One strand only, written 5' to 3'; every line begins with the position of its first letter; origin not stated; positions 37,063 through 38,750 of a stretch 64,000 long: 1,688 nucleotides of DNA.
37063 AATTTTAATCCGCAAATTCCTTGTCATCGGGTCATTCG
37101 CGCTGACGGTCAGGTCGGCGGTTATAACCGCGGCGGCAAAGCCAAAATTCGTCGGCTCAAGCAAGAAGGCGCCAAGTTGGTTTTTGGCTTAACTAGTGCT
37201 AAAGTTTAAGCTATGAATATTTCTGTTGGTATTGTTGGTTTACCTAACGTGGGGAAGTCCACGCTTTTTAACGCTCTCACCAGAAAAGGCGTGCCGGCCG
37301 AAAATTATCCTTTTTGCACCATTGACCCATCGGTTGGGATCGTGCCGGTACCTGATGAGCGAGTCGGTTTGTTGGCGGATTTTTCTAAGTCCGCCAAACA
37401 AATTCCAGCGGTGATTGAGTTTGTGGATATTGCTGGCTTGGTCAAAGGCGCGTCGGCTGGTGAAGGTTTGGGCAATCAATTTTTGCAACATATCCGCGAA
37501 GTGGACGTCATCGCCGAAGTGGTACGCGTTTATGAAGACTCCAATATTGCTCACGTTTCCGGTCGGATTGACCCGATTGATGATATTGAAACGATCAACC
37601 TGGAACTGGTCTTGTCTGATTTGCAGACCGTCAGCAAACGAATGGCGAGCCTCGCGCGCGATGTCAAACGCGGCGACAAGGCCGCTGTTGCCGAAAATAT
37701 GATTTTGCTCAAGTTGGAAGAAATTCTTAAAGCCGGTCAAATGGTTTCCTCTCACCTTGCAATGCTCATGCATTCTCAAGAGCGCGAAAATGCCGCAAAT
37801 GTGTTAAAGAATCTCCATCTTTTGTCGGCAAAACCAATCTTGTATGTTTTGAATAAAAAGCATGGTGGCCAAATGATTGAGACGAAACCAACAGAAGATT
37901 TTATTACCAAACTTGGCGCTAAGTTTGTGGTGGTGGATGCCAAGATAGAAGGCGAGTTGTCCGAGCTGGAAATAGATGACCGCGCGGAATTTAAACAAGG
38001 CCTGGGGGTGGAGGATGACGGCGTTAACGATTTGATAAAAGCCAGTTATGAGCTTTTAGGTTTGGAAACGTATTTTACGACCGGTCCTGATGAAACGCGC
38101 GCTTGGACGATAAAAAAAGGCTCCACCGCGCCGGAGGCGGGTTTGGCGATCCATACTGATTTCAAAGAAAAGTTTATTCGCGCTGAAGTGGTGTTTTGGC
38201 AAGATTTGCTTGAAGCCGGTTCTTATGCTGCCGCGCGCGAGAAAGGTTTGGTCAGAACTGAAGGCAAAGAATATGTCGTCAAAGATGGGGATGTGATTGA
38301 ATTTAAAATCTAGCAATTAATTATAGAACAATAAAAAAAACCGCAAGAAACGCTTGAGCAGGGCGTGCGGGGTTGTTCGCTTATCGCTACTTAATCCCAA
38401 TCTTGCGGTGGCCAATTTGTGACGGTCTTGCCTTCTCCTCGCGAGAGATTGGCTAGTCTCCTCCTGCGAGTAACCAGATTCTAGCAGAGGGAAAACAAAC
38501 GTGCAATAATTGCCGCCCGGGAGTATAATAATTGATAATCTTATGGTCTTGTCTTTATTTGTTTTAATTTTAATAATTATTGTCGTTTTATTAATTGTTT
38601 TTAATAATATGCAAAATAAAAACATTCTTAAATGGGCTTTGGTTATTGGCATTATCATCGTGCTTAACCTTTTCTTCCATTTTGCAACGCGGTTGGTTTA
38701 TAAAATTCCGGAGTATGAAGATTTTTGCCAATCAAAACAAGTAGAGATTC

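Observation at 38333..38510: Candidate small RNA gene on the minus strand with perfect -35/-10 spacing and U8 terminator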

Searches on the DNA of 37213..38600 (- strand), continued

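Call 73: search_with_rna_model(model_id=R1, sources=[window, L011, L012, L013, L014, L015, L016, L017, L018, L019, L020, L021, L022, L023, L024, L025, L026, L027, L028, L029, L030, L031, L032, L033, L034, L035, L036, L037, L038, L039, L040, L041, L042, L043, L044, L045, L046, L047, L048, L049, L050, L051, L052, L053, L054, L056, L068, L091, L092, L093, L094], max_evalue=10, show_alignments=6)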
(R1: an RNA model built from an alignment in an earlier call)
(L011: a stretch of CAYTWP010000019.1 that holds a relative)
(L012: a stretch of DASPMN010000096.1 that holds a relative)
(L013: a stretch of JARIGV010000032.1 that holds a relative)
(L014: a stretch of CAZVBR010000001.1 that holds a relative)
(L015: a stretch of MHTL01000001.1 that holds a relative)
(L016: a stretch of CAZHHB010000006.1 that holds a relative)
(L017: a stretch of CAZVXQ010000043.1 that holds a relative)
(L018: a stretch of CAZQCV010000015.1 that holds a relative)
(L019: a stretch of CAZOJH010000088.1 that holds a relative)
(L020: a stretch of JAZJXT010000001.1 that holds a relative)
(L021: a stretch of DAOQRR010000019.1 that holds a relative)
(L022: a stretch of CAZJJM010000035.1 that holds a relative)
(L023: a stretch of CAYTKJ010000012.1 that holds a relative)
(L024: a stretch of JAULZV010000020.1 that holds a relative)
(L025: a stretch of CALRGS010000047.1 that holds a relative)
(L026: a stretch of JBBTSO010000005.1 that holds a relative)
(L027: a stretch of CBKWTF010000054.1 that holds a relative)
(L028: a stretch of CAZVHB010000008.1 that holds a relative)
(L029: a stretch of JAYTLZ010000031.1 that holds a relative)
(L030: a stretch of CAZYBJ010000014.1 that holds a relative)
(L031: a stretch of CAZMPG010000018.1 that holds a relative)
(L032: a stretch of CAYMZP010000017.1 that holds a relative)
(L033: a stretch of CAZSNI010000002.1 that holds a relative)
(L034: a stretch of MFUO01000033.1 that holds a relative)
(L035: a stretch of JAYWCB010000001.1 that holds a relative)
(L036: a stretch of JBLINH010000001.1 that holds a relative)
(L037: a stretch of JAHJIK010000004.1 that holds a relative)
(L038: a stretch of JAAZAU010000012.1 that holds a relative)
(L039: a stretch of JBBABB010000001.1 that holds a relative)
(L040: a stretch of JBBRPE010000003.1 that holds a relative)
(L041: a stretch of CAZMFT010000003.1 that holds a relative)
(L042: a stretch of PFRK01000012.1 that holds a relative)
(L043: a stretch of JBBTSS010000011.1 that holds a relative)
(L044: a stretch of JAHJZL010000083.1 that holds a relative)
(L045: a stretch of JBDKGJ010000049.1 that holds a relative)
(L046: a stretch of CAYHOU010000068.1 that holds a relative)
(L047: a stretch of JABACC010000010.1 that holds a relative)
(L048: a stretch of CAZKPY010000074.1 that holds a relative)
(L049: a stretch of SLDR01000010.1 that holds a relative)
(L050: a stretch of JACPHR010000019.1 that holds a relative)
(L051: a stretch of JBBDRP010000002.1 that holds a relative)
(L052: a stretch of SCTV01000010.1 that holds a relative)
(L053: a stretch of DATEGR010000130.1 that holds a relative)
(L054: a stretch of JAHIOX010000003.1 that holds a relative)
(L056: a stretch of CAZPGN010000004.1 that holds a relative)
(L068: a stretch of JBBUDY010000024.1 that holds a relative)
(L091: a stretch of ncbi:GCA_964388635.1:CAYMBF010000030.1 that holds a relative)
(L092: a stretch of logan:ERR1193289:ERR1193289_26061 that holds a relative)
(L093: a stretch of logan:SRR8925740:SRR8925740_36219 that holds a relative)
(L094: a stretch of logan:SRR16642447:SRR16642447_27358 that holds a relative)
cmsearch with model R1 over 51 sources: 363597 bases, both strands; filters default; matches with E-value up to 10: 6.
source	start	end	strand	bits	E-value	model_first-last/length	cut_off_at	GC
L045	5007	5106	-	113.9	6.8e-29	1-102/102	no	0.48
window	38333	38424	-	100.5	3.6e-25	1-102/102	no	0.5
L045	4999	5100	+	22.9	0.0017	1-102/102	no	0.49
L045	4114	4159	-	14.9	0.3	1-102/102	no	0.26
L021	1780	1876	+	10.2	6.1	1-102/102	no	0.3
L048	1113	1166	-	9.8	7.8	1-102/102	no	0.2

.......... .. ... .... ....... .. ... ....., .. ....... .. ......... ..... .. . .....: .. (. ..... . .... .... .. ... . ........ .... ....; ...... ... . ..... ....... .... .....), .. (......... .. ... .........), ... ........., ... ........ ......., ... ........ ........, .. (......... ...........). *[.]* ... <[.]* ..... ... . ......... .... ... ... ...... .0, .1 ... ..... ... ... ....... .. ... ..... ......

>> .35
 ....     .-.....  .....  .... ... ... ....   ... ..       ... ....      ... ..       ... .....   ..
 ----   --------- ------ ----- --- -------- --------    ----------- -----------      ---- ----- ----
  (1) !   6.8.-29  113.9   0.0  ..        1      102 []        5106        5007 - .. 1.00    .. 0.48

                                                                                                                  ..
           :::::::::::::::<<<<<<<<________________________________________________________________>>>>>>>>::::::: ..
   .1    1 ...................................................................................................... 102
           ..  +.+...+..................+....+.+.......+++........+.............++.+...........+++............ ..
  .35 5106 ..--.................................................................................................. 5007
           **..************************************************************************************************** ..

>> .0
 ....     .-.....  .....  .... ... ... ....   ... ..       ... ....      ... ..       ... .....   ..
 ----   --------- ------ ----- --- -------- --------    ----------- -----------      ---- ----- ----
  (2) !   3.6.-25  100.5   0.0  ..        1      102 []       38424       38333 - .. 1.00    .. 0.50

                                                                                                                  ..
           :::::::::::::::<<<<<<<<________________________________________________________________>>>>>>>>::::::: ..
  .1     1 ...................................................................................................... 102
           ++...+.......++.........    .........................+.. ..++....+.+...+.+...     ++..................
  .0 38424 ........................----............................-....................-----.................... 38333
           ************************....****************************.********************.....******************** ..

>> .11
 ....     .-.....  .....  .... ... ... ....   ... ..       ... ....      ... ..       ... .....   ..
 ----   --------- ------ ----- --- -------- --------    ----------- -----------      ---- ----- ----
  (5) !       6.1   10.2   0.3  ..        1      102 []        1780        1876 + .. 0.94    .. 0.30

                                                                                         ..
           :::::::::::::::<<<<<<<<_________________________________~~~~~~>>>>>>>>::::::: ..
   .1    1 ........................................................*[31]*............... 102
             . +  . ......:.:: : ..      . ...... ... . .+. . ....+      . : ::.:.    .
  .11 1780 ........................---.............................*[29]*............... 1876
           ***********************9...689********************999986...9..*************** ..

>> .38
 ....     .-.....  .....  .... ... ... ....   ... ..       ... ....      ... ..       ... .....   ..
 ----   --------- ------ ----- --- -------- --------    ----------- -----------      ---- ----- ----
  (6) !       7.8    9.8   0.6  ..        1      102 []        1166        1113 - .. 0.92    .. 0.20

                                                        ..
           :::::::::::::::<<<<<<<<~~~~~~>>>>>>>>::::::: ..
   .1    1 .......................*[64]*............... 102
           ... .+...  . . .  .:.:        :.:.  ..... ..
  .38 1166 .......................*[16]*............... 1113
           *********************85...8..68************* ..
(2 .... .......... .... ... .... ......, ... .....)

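Call 76: search_with_rna_model(model_id=R1, sources=[L108, L109, L110, L111, L112, L113, L114, L115, L116, L117], max_evalue=10, show_alignments=10)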
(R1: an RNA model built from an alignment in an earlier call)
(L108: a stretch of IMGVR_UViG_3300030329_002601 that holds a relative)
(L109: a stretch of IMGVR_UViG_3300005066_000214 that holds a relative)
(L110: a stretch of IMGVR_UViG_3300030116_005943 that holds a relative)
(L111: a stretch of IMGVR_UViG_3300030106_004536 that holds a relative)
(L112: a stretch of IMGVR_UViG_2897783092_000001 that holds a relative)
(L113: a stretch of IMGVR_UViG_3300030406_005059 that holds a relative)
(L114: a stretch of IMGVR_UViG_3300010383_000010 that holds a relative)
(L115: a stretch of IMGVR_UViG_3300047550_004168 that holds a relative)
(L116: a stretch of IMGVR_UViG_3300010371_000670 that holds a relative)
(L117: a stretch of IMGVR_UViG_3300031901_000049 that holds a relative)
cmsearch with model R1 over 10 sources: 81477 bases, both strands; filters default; matches with E-value up to 10: 0.
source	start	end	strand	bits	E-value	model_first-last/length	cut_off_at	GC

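Call 83: search_with_rna_model(model_id=R1, sources=[L118, L119, L120], max_evalue=1, show_alignments=5)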
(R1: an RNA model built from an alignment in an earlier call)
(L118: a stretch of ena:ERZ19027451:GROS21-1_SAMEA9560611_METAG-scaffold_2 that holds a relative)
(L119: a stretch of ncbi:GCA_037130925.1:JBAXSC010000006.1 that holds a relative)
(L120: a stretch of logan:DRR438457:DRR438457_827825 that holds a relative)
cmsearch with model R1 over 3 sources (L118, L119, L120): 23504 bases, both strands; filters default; matches with E-value up to 1: 2.
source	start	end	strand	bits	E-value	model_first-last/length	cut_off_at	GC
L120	5126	5226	-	67.7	3.5e-17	1-102/102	no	0.49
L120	5118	5217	+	18.5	0.0018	1-102/102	no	0.48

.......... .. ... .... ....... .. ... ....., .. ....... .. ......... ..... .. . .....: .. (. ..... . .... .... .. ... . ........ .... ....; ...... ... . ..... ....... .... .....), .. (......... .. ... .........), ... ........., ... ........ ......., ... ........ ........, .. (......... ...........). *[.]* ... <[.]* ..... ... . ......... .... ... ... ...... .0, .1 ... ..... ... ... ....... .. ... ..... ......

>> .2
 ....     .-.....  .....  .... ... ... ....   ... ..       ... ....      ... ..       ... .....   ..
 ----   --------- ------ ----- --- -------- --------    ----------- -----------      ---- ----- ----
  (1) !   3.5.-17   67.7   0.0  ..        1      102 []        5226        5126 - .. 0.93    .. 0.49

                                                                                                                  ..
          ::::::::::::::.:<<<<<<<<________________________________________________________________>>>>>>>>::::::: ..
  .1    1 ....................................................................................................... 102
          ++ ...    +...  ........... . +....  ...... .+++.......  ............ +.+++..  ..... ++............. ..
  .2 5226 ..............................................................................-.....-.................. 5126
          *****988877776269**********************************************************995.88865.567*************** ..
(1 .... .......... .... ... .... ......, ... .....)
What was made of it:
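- On New ychF-convergent RNA family (window, L045, L120): L120's 67.7 bits with model R1 (call 83) is independent.
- A covariance model built from the window plus L045 then found L120 at 67.7 bits, E = 3.5e-17 (call 83).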
